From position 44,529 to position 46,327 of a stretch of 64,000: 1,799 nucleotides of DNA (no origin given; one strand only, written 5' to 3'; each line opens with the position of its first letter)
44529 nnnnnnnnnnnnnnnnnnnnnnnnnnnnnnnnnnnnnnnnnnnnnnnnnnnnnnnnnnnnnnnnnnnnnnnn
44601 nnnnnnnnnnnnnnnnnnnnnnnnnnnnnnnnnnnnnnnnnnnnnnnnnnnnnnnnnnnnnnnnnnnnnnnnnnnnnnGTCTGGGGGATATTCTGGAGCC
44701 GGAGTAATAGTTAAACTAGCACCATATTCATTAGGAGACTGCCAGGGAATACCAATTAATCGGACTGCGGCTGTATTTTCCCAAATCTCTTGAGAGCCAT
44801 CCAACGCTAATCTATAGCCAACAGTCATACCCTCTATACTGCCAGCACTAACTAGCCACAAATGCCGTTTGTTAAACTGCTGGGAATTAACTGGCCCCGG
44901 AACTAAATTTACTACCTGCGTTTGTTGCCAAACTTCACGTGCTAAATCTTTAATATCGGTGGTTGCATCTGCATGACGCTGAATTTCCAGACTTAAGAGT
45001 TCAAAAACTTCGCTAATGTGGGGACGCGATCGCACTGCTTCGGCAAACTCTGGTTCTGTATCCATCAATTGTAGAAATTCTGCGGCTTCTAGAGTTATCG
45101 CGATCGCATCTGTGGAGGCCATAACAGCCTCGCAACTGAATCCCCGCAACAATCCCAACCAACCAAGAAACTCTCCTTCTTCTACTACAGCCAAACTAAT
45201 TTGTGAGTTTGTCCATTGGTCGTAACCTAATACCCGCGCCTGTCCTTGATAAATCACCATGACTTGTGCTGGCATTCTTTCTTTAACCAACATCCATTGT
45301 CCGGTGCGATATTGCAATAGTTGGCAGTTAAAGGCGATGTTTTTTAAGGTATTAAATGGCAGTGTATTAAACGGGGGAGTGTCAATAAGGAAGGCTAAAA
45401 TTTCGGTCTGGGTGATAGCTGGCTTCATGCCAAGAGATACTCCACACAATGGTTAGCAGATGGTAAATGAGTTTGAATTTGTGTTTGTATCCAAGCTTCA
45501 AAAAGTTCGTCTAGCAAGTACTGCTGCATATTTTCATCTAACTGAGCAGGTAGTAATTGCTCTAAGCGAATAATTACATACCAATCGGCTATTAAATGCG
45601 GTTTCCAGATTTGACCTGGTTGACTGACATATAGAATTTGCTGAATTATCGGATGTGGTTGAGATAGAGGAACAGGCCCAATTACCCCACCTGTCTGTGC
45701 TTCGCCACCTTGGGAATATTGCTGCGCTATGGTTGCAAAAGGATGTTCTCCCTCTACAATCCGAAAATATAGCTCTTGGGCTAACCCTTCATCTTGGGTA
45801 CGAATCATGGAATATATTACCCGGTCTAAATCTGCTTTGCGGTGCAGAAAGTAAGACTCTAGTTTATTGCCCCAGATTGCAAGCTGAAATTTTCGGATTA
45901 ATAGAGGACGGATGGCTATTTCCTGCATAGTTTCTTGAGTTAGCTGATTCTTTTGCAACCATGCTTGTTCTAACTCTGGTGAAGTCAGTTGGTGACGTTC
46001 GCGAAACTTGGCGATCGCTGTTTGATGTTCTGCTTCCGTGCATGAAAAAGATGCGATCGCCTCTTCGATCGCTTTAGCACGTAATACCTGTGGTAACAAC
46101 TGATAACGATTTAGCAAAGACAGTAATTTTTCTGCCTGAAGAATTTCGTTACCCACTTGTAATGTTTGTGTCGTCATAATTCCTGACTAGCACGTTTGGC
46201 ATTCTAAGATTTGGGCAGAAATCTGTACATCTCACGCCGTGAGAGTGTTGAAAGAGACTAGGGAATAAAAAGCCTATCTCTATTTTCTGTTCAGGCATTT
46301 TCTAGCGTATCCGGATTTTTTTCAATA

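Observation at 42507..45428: ABC exporter combining a cNMP-binding domain with a catalytically dead C39-like domain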

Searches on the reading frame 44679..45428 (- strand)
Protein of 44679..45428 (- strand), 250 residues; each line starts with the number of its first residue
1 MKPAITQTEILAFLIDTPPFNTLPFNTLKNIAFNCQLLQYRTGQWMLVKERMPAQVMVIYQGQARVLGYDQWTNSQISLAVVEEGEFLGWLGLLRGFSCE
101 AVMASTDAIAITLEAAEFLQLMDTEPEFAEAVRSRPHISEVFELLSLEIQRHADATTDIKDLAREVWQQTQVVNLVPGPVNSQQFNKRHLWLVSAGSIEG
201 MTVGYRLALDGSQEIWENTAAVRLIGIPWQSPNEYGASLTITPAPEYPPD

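Call 12: search_solved_structures(query=window:44679-45428:-, max_evalue=10, show_alignments=5)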
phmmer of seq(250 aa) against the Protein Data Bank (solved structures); distinct sequences matched with E-value up to 10: 37.
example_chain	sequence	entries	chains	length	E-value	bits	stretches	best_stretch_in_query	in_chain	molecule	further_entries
5j48_A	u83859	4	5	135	0.0039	19.9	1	5-99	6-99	cGMP-dependent protein kinase 1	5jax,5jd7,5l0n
4ku7_A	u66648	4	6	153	0.0052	19.5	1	5-99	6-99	cGMP-dependent protein kinase 1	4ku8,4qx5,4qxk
4d7s_A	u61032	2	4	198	0.01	18.5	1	17-133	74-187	STHK_CNBD_CGMP | STHK_CNBD_CAMP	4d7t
3shr_A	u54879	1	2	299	0.015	18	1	5-98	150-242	cGMP-dependent protein kinase 1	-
4z07_A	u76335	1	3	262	0.017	17.8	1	5-98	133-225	cGMP-dependent protein kinase 1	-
7ssb_A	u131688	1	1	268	0.021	17.5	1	5-97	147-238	cGMP-dependent protein kinase 1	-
5h5o_A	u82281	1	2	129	0.028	17.1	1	38-130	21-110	Diguanylate cyclase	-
7t4t_A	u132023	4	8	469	0.052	16.2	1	5-98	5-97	cGMP-dependent protein kinase 1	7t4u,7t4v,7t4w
7lv3_A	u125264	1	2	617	0.071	15.8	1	5-98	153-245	Isoform Beta of cGMP-dependent protein kinase 1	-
8vtb_A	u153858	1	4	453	0.11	15.2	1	18-133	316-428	Transcriptional regulator, Crp/Fnr family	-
8vta_A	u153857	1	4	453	0.11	15.2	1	18-133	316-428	Transcriptional regulator, Crp/Fnr family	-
7rtf_A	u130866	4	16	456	0.11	15.1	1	18-133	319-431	SthK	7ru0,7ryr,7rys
7rsh_A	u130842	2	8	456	0.11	15.1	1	18-133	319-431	SthK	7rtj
10rx_A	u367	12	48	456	0.11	15.1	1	18-133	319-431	Transcriptional regulator, Crp/Fnr family | SthK cyclic nucleotide-gated potassium channel | Putative transcriptional regulator, Crp/Fnr family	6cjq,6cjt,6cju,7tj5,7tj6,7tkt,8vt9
5i2t_A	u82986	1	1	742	0.11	15.1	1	98-219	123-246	Periodic tryptophan protein 2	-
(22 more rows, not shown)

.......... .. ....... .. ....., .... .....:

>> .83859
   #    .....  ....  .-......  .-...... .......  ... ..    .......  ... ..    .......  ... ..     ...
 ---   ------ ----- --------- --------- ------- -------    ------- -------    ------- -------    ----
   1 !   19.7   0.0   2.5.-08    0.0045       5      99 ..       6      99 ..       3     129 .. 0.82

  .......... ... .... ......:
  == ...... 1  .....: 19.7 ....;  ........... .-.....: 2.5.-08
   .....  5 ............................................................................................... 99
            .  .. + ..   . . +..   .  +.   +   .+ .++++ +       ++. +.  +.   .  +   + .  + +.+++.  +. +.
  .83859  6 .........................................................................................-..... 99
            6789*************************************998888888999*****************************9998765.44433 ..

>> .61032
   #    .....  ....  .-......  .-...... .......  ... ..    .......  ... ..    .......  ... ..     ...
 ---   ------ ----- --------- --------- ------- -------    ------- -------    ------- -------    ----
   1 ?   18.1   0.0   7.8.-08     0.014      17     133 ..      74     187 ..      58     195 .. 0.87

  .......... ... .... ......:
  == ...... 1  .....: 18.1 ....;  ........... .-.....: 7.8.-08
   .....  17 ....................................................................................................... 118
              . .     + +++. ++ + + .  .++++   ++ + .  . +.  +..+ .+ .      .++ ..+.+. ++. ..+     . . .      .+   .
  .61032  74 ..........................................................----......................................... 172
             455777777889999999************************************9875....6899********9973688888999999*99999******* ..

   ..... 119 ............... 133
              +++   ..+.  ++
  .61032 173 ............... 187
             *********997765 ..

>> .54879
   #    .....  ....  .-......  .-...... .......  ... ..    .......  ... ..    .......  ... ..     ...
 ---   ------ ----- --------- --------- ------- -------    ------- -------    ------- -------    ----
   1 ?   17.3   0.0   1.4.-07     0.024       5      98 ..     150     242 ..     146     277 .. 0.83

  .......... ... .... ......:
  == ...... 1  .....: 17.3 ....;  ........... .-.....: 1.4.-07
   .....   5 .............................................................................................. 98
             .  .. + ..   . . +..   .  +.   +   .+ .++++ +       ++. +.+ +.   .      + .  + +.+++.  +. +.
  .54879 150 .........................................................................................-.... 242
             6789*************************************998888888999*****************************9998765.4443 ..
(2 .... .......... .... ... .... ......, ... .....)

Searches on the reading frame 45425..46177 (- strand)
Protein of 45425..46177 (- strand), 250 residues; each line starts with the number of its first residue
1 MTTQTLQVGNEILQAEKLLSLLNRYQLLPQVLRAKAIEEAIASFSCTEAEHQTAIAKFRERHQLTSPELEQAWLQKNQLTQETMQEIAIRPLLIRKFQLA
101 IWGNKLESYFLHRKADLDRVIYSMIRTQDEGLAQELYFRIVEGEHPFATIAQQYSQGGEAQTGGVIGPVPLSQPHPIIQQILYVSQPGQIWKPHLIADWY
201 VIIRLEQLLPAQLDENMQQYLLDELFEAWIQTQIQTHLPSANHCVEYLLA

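Call 5: search_protein_families(library=pfam, proteins=[window:45425-46177:-], max_evalue=0.01)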
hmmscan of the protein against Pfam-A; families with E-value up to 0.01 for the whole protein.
window:45425-46177:- (250 aa): 2 families
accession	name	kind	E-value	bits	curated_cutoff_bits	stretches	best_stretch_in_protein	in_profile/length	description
PF00639.27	Rotamase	-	1.2e-08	36.2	21.7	1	132-206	21-96/97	PPIC-type PPIASE domain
PF13616.12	Rotamase_3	-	0.0049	17.9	22.5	1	130-190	37-97/116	PPIC-type PPIASE domain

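Call 6: search_protein_families(library=ncbifam, proteins=[window:45425-46177:-], max_evalue=0.01)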
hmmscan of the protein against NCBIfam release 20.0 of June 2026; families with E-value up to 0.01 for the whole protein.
window:45425-46177:- (250 aa): 2 families
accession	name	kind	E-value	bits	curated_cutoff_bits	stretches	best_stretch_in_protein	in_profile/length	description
TIGR04500.1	PpiC_rel_mature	subfamily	4.2e-12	46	180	1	27-233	120-329/340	TIGR04500 family putative peptide maturation system protein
TIGR02933.1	nifM_nitrog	equivalog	0.0062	16.4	168.2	0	20-190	29-202/256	nitrogen fixation protein NifM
